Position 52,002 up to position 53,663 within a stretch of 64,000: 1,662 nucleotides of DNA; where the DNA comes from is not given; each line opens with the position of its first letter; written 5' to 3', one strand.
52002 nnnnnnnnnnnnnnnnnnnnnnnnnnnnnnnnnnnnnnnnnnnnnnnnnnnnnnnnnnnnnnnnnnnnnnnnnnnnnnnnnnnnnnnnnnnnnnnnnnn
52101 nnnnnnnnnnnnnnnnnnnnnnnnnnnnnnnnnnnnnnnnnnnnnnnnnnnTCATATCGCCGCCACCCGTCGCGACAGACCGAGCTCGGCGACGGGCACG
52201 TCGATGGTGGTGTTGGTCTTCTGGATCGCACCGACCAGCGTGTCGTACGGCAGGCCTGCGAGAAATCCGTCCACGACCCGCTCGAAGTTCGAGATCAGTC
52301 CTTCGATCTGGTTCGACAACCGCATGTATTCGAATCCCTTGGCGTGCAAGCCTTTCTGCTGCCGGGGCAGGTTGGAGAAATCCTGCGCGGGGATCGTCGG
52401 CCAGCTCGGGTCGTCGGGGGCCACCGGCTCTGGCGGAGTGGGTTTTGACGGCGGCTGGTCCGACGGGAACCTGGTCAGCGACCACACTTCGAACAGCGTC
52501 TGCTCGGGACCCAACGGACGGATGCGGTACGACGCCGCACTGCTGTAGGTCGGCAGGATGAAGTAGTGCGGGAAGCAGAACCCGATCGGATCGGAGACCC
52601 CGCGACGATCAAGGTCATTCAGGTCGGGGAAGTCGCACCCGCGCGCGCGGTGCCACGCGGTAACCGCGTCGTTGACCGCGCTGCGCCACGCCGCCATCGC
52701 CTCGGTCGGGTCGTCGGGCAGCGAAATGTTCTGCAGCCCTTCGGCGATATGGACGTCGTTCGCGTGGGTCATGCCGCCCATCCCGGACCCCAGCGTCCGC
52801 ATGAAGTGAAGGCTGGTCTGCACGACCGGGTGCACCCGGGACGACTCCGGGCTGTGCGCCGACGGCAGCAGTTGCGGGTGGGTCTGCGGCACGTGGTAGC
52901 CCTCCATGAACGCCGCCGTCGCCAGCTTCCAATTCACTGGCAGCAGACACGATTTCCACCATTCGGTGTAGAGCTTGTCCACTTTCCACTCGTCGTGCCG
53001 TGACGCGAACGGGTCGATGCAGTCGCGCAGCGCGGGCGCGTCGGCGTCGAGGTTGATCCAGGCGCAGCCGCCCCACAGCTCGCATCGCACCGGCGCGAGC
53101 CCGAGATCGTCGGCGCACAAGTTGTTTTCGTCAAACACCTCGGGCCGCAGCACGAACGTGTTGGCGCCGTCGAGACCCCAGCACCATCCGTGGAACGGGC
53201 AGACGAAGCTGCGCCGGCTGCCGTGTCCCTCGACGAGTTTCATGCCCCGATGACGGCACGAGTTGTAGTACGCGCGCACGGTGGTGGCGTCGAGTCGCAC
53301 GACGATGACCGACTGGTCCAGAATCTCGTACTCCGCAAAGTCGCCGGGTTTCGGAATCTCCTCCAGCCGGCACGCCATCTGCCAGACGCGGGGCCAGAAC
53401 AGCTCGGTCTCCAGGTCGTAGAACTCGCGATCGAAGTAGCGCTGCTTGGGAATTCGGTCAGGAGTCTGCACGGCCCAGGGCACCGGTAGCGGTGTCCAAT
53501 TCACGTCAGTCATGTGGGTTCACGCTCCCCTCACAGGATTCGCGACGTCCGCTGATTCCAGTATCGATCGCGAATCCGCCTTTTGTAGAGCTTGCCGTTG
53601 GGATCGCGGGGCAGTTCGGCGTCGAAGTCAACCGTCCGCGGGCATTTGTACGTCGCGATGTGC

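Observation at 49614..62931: Uncharacterised 13-gene steroid/terpenoid-type catabolic cluster next to ileS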

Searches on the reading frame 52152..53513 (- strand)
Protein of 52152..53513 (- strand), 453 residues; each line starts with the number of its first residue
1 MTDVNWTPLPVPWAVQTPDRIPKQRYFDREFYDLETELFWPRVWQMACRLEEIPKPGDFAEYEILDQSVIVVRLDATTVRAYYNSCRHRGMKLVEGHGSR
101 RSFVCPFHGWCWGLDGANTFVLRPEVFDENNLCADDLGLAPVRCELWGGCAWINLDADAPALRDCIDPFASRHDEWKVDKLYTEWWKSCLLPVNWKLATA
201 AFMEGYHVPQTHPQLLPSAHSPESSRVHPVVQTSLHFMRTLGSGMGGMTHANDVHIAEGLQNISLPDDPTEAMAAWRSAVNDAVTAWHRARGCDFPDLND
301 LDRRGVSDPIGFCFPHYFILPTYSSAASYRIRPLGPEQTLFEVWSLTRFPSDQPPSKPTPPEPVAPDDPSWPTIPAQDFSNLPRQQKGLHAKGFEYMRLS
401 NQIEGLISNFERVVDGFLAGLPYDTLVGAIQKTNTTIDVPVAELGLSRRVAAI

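Call 4: search_protein_families(library=pfam, proteins=[window:52152-53513:-], max_evalue=0.001)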
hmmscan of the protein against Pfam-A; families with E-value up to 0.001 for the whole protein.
window:52152-53513:- (453 aa): 2 families
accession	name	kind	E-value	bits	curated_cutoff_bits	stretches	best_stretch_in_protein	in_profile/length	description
PF00848.25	Ring_hydroxyl_A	-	4.7e-18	66.3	24.9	1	179-418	13-206/208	Ring hydroxylating alpha subunit (catalytic domain)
PF00355.32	Rieske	-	8e-17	61.4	20.3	1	44-117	2-74/88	Rieske [2Fe-2S] domain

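Call 6: search_protein_families(library=ncbifam, proteins=[window:52152-53513:-], max_evalue=0.00001)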
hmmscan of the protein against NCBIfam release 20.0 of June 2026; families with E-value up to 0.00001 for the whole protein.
window:52152-53513:- (453 aa): 5 families
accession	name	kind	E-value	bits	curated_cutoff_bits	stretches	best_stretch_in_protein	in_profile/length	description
NF058607.1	GlBtMonoOxGbcA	equivalog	2.7e-29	101.8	670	1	21-218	33-228/420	glycine betaine monooxygenase oxygenase subunit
NF042946.1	3PPDioc_HcaE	equivalog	1.7e-27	96.6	830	1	20-213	15-215/450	3-phenylpropionate/cinnamic acid dioxygenase subunit alpha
TIGR03228.1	anthran_1_2_A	equivalog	8.8e-22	77.4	671.9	1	20-212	15-213/438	anthranilate 1,2-dioxygenase large subunit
TIGR03229.1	benzo_1_2_benA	equivalog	1.3e-13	50.7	780.95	1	20-212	15-215/433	benzoate 1,2-dioxygenase large subunit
NF041684.1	ant_diox_AndAc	equivalog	1.1e-12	47.2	750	1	17-207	19-217/418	anthranilate 1,2-dioxygenase large subunit AndAc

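Call 8: find_homologous_proteins(query=window:52152-53513:-, max_evalue=1e-20)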
Query window:52152-53513:- (453 aa): 5383 proteins with E <= 1e-20 among 8000 candidates; the best 120 are listed.
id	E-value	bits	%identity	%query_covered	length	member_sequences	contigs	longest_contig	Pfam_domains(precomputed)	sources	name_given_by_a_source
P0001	7.6e-280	947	86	99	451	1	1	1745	PF00355.33,PF00848.26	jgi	jgi:phenylpropionate dioxygenase-like ring-hydroxylating dioxygenase large terminal subunit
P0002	9.3e-277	937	85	100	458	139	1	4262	PF00355.33,PF00848.26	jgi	-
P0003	3.2e-275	932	84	99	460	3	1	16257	PF00355.33,PF00848.26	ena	-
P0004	6.2e-273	924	82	99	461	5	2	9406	PF00355.33,PF00848.26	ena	-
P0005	7.5e-273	924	83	100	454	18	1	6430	PF00355.33,PF00848.26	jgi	jgi:nitrite reductase/ring-hydroxylating ferredoxin subunit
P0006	2.6e-271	919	82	99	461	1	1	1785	PF00355.33,PF00848.26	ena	-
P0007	4.2e-271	918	82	100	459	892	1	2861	PF00355.33,PF00848.26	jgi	jgi:phenylpropionate dioxygenase-like ring-hydroxylating dioxygenase large terminal subunit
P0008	6.5e-271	917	84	99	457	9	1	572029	PF00355.33,PF00848.26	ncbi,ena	-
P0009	2.4e-270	916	82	100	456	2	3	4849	PF00355.33,PF00848.26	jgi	jgi:phenylpropionate dioxygenase-like ring-hydroxylating dioxygenase large terminal subunit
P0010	5.8e-269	911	81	100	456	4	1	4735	PF00355.33,PF00848.26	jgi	jgi:phenylpropionate dioxygenase-like ring-hydroxylating dioxygenase large terminal subunit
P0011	1.5e-267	906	82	99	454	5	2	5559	PF00355.33,PF00848.26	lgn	-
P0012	1.9e-267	906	83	100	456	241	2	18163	PF00355.33,PF00848.26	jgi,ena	-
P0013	5.8e-267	904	82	100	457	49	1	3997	PF00355.33,PF00848.26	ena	-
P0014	1.6e-265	900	81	100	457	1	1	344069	PF00355.33,PF00848.26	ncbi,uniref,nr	ncbi:aromatic ring-hydroxylating oxygenase subunit alpha [Mycobacterium deserti]|uniref:Aromatic rin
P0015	1.1e-263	894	82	98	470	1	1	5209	PF00355.33,PF00848.26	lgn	-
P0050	4.9e-251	852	77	99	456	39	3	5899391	PF00355.33,PF00848.26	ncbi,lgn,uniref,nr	ncbi:Anthranilate 1,2-dioxygenase large subunit [Mycobacterium innocens]|uniref:Anthranilate 1,2-dio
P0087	8.2e-226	769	71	97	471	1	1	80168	PF00355.33,PF00848.26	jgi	jgi:Rieske 2Fe-2S family protein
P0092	5.7e-219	746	66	98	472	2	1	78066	PF00355.33,PF00848.26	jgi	jgi:phenylpropionate dioxygenase-like ring-hydroxylating dioxygenase large terminal subunit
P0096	3.6e-215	734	65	98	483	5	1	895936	PF00355.33,PF00848.26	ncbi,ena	-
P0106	4.7e-208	710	66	98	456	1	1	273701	PF00355.33,PF00848.26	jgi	jgi:phenylpropionate dioxygenase-like ring-hydroxylating dioxygenase large terminal subunit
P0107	1.1e-207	709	66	98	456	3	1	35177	PF00355.33,PF00848.26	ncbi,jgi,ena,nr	ncbi:MAG TPA: aromatic ring-hydroxylating dioxygenase subunit alpha [Acidimicrobiales bacterium]|nr:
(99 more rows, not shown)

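Call 10: find_related_loci(query=A1, collection=genome_contigs, flank=10000)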
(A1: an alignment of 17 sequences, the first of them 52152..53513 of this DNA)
Query A1 (453 aa) in genome_contigs; peptide patterns used: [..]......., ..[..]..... (x = any residue, [..] = any of these).
600 stretches matched a pattern (row limit reached: there are more); 583 encode a relative of the query (tblastn E <= 1e-3); the best 80 are kept; 80 distinct loci.
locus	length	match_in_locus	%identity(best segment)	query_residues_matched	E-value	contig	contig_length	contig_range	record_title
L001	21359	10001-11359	87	1-453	0e+0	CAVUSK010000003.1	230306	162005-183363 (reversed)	MAG: uncultured Actinomycetota bacterium isolate MFD06085.bin.2.87 genome assembly, contig: contig_21473, whole genome s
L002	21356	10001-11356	86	1-452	0e+0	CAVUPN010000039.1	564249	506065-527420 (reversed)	MAG: uncultured Actinomycetota bacterium isolate MFD06229.bin.1.101 genome assembly, contig: contig_9209, whole genome s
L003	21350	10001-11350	86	1-450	0e+0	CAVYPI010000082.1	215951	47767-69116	MAG: uncultured Actinomycetota bacterium isolate MFD05841.bin.2.120 genome assembly, contig: contig_55927, whole genome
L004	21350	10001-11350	85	1-450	0e+0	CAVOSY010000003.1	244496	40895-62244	MAG: uncultured Actinomycetota bacterium isolate MFD00392.bin.1.247 genome assembly, contig: contig_12529, whole genome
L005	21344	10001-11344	86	1-449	0e+0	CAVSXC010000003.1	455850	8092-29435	MAG: uncultured Actinomycetota bacterium isolate MFD09212.bin.2.151 genome assembly, contig: contig_13898, whole genome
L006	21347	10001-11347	85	1-450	0e+0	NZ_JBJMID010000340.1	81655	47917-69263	MAG: Mycobacterium sp. isolate H3_16_all_fractions_metab_conc_118_66_0 k255_8382592, whole genome shotgun sequence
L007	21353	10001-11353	85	1-452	0e+0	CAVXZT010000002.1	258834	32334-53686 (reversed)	MAG: uncultured Actinomycetota bacterium isolate MFD04212.bin.1.179 genome assembly, contig: contig_19277, whole genome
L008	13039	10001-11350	86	1-450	0e+0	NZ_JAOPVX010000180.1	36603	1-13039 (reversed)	MAG: Mycobacterium sp. isolate RYN_159 scaffold_725955, whole genome shotgun sequence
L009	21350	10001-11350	85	1-450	0e+0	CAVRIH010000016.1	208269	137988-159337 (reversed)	MAG: uncultured Actinomycetota bacterium isolate MFD05747.bin.3.79 genome assembly, contig: contig_579, whole genome sho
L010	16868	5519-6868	84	1-450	0e+0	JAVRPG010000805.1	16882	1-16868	MAG: Mycobacterium sp. isolate BP_277 scaffold_1651645, whole genome shotgun sequence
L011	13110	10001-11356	83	1-452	0e+0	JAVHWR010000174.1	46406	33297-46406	MAG: Mycobacterium sp. isolate BP_245 scaffold_6691716, whole genome shotgun sequence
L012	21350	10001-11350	83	1-450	0e+0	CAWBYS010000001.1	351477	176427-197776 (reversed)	MAG: uncultured Actinomycetota bacterium isolate MFD05442.bin.2.34 genome assembly, contig: contig_1365, whole genome sh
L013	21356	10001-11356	83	1-452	0e+0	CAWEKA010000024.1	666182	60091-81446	MAG: uncultured Actinomycetota bacterium isolate MFD05942.bin.1.463 genome assembly, contig: contig_8711, whole genome s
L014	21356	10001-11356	83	1-452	0e+0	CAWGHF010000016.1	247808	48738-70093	MAG: uncultured Actinomycetota bacterium isolate MFD02840.bin.1.259 genome assembly, contig: contig_28331, whole genome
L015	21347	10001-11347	84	4-452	0e+0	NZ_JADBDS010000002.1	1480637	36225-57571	Mycobacterium sp. OAS707 Ga0395964_02, whole genome shotgun sequence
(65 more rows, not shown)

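Call 13: search_solved_structures(query=window:52152-53513:-, max_evalue=0.00001)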
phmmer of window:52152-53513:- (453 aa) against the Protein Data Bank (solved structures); distinct sequences matched with E-value up to 0.00001: 31.
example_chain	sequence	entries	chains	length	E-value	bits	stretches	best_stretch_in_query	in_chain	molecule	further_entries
2ckf_A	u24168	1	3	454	4e-28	101.7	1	23-223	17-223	RING-HYDROXYLATING DIOXYGENASE ALPHA SUBUNIT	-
8k0a_A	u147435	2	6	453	4.4e-26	95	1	19-209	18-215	3-phenylpropionate/cinnamic acid dioxygenase subunit alpha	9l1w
2gbw_A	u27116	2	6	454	4.7e-25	91.6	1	23-218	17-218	Biphenyl 2,3-Dioxygenase Alpha Subunit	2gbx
6y9c_A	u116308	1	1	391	6.4e-25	91.2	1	21-218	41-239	Carnitine monooxygenase oxygenase subunit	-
6y8j_A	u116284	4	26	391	9.1e-25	90.7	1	21-218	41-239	Carnitine monooxygenase oxygenase subunit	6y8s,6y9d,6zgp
3gzx_A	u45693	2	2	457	2.4e-22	82.7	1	5-253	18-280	Biphenyl dioxygenase subunit alpha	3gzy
1uli_A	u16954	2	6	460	2.6e-22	82.6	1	18-211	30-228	biphenyl dioxygenase large subunit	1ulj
2xr8_A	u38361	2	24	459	3.9e-21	78.7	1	4-244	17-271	BIPHENYL DIOXYGENASE SUBUNIT ALPHA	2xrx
9jp5_A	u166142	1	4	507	5e-21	78.3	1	20-216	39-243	Phthalate 3,4-dioxygenase alpha subunit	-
1wql_A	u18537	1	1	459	7.8e-21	77.7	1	23-271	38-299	iron-sulfur protein large subunit of cumene dioxygenase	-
2xsh_A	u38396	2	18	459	1.3e-20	77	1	4-241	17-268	BIPHENYL DIOXYGENASE SUBUNIT ALPHA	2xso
2yfi_A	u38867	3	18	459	2.6e-20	76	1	4-241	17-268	BIPHENYL DIOXYGENASE SUBUNIT ALPHA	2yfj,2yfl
5aeu_A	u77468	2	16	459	3.7e-20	75.5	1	4-241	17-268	BIPHENYL DIOXYGENASE SUBUNIT ALPHA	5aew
9o71_A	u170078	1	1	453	3.5e-19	72.3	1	15-128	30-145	Phenylpropionate dioxygenase-like ring-hydroxylating dioxygenase large terminal subunit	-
2bmo_A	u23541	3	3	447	3.9e-19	72.1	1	27-246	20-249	OXYGENASE-ALPHA NBDO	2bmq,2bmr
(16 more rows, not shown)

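Call 22: find_encoding_contigs(protein=P0107, flank=10000, max_places=2)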
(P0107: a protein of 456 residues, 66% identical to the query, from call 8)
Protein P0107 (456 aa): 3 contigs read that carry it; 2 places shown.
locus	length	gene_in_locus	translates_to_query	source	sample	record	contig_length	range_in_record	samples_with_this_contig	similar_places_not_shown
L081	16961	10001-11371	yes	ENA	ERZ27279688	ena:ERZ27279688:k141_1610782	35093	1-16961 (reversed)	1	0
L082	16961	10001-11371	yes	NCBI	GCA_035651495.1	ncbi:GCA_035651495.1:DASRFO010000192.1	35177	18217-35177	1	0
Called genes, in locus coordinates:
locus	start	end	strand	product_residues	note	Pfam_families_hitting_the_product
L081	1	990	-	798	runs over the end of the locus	PF02515:CoA_transf_3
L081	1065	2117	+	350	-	PF04909:Amidohydro_2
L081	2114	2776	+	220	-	PF00440:TetR_N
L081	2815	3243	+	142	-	PF13577:SnoaL_4, PF00866:Ring_hydroxyl_B (faint)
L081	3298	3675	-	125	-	PF12802:MarR_2, PF01047:MarR, PF13463:HTH_27 (weak)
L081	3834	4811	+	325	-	PF00005:ABC_tran, PF13304:AAA_21, PF13732:DrrA1-3_C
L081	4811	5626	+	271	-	PF12698:ABC2_membrane_3, PF01061:ABC2_membrane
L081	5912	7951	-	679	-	PF01266:DAO (weak), PF13450:NAD_binding_8 (faint), PF00732:GMC_oxred_N, PF05199:GMC_oxred_C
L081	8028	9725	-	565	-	PF00890:FAD_binding_2, PF01266:DAO (faint)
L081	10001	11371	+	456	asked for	PF00355:Rieske, PF00848:Ring_hydroxyl_A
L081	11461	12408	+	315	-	PF00497:SBP_bac_3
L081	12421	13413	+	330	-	PF00528:BPD_transp_1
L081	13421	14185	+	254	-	PF00005:ABC_tran, PF02463:SMC_N, PF13304:AAA_21 (weak)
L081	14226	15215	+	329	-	PF01073:3Beta_HSD, PF01370:Epimerase, PF04321:RmlD_sub_bind, PF07993:NAD_binding_4 (faint), PF16363:GDP_Man_Dehyd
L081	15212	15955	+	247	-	PF00106:adh_short, PF08659:KR, PF13561:adh_short_C2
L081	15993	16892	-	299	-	PF00067:p450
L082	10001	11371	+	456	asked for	PF00355:Rieske, PF00848:Ring_hydroxyl_A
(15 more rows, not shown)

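Call 23: find_encoding_contigs(protein=P0096, flank=10000, max_places=2)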
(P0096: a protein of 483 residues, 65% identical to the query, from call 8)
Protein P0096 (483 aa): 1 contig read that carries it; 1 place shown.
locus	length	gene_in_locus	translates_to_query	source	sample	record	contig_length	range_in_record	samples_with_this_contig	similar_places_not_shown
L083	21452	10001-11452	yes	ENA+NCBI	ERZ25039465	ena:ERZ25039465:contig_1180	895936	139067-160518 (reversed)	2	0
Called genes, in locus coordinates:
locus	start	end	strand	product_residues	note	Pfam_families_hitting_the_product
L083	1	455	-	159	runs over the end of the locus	PF12172:zf-ChsH2, PF01796:OB_ChsH2_C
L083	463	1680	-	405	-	PF22691:Thiolase_C_1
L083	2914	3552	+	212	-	PF00440:TetR_N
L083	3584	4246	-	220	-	PF00440:TetR_N, PF17925:TetR_C_20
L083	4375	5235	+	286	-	-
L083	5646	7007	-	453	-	PF04909:Amidohydro_2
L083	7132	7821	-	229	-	PF08450:SGL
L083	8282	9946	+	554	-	PF00106:adh_short, PF08659:KR, PF13561:adh_short_C2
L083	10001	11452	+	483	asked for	PF00355:Rieske, PF00848:Ring_hydroxyl_A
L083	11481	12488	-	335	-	PF00296:Bac_luciferase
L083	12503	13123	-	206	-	-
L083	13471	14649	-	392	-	PF02771:Acyl-CoA_dh_N, PF02770:Acyl-CoA_dh_M, PF00441:Acyl-CoA_dh_1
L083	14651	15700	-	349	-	PF02771:Acyl-CoA_dh_N, PF00441:Acyl-CoA_dh_1, PF08028:Acyl-CoA_dh_2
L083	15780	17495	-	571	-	PF01979:Amidohydro_1 (faint), PF07969:Amidohydro_3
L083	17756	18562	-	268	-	PF00805:Pentapeptide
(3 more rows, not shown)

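Call 24: search_dna_similar(query=window:52152-53513:-, collection=plasmids, mode=protein, max_rows=15, max_evalue=1e-30)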
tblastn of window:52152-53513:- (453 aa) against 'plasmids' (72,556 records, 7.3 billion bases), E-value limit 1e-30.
Records with a match: 41; places in all: 73; records where one place covers at least 80% of the query: 24.
Best place of each record, by identity: <60% 41.
By first word of the organism name: Sphingobium 14; Novosphingobium 9; Paracoccus 5; Croceicoccus 2; Streptomyces 1; Azospirillum 1; Sphingomonas 1; Terrarubrum 1; Rhodococcus 1; Mycobacterium 1; and 5 more.
By predicted mobility (MOB-suite, as given by PLSDB): non-mobilizable 33; conjugative 5; mobilizable 3.
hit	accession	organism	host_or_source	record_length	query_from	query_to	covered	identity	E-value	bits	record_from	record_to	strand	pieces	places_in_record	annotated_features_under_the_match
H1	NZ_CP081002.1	Sphingobium sp. V4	cell culture,soil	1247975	3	451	99%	46.2%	2e-123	402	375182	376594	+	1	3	record has no annotation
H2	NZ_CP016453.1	Sphingobium sp. RAC03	Microbial isolate,Algal phycosphere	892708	11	446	96%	45.7%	2e-119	391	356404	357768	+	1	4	aromatic ring-hydroxylating dioxygenase subunit alpha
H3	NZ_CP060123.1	Sphingobium yanoikuyae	Cell culture,soil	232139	12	447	96%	43.3%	9e-116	380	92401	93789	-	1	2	aromatic ring-hydroxylating dioxygenase subunit alpha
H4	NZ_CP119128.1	Sphingobium sp. WTD-1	Bacteria,activated sludge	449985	12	447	96%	43.3%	9e-116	380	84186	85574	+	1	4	aromatic ring-hydroxylating dioxygenase subunit alpha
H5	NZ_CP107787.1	Streptomyces sp. NBC_00564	-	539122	2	420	92%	34.1%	2e-65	234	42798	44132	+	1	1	aromatic ring-hydroxylating dioxygenase subunit alpha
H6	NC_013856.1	Azospirillum sp. B510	-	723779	2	391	86%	32.9%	2e-54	203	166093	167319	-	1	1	aromatic ring-hydroxylating dioxygenase subunit alpha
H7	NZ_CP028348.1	Novosphingobium sp. THN1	cell culture,surface water of Lake Taihu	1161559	24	420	88%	32.3%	7e-47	181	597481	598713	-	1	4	record has no annotation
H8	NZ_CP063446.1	Novosphingobium sp. ES2-1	mixed culture,activated sludge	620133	24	420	88%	32.2%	2e-45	176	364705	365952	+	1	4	aromatic ring-hydroxylating dioxygenase subunit alpha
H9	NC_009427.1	Novosphingobium aromaticivorans DSM 12444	-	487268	25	420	87%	32.2%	9e-47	180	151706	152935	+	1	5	aromatic ring-hydroxylating dioxygenase subunit alpha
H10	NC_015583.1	Novosphingobium sp. PP1Y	-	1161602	21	420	88%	31.6%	1e-46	180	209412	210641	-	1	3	none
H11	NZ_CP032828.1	Sphingomonas paeninsulae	whole organism,soil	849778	21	437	92%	30.0%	2e-49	188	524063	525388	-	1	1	aromatic ring-hydroxylating dioxygenase subunit alpha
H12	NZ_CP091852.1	Terrarubrum flagellatum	cell culture,forest soil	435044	2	415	91%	30.2%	8e-40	160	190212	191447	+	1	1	aromatic ring-hydroxylating dioxygenase subunit alpha | MaoC/PaaZ C-terminal domain-containing protein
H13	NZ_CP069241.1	Rhodococcus sp. USK13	cell culture,Sand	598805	18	393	83%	32.3%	5e-41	163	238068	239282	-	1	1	aromatic ring-hydroxylating dioxygenase subunit alpha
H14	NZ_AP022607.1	Mycobacterium branderi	-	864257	22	389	81%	32.0%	5e-47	181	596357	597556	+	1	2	aromatic ring-hydroxylating dioxygenase subunit alpha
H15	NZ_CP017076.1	Novosphingobium resinovorum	single cell,soil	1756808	19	420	89%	29.2%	3e-44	173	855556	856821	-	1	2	none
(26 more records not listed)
